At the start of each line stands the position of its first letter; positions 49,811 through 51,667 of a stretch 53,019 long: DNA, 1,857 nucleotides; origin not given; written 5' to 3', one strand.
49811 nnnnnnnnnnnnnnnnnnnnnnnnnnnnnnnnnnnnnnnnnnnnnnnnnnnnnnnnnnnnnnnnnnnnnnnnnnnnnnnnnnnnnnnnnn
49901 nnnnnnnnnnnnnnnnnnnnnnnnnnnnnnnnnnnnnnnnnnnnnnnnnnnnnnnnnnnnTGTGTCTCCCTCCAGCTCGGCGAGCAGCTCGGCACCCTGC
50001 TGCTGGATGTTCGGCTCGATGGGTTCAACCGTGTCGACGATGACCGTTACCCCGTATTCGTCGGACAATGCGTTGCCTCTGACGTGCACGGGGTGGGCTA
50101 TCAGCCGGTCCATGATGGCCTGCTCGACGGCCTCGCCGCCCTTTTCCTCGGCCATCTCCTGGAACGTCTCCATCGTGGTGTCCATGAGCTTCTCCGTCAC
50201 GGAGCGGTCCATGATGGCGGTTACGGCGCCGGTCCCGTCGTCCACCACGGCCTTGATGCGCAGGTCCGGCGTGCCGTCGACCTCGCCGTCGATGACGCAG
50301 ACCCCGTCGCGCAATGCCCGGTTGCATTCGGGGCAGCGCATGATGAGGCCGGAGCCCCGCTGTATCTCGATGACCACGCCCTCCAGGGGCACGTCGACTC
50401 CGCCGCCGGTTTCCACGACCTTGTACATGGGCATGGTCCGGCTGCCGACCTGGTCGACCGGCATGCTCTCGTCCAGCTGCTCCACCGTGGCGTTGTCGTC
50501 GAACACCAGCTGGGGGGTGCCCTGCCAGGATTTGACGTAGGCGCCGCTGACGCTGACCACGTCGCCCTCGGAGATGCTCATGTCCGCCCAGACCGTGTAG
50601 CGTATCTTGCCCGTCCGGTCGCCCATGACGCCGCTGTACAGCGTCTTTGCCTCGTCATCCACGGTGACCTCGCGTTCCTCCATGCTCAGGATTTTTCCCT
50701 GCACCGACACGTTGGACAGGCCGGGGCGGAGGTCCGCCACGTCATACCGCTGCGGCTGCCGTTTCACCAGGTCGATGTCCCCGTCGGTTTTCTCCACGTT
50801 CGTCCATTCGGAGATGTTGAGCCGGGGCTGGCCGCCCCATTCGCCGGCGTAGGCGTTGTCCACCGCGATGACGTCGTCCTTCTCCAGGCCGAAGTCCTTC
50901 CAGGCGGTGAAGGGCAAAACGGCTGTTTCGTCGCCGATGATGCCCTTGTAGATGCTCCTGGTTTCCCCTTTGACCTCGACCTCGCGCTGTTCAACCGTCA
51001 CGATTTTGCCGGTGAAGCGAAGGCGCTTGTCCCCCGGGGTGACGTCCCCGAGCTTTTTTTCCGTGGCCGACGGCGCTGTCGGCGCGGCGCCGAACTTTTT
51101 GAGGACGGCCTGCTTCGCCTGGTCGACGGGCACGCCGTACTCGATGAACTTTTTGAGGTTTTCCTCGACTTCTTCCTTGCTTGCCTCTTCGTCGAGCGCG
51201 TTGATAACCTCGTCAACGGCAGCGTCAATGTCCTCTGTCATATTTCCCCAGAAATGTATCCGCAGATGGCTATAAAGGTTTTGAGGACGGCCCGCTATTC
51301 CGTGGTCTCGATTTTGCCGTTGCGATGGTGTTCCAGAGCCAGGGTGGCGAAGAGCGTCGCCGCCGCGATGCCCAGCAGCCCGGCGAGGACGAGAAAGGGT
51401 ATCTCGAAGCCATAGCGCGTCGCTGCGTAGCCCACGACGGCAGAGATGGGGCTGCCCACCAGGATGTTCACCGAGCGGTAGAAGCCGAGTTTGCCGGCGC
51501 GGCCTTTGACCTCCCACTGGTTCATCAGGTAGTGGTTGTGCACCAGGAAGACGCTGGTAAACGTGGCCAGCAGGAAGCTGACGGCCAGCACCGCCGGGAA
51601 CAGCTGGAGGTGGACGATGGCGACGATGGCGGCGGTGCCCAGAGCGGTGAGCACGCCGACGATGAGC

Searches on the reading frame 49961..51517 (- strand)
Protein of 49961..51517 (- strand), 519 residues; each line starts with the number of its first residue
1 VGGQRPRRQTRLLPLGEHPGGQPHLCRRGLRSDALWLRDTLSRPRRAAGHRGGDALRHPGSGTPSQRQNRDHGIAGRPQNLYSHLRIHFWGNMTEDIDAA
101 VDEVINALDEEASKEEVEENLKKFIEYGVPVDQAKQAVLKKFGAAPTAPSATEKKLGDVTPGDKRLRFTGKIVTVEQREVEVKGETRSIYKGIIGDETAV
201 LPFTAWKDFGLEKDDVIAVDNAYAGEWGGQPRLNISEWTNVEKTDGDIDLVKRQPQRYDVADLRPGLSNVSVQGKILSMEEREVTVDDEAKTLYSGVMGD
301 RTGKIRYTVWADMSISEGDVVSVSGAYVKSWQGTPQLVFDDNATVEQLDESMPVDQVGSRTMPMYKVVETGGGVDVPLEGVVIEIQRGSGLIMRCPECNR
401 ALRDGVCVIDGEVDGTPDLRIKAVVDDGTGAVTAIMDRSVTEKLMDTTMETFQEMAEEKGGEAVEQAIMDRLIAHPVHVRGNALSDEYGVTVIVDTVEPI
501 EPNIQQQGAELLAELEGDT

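Call 67: search_protein_families(library=pfam, proteins=[window:49961-51517:-], max_evalue=0.0001)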
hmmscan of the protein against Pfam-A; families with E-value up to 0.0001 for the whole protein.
window:49961-51517:- (519 aa): 1 family
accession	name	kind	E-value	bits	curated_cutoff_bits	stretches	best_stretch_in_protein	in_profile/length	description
PF21473.3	Ssb-like_OB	-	4e-07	30.6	24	0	181-242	33-96/97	Single-stranded DNA binding protein Ssb-like, OB fold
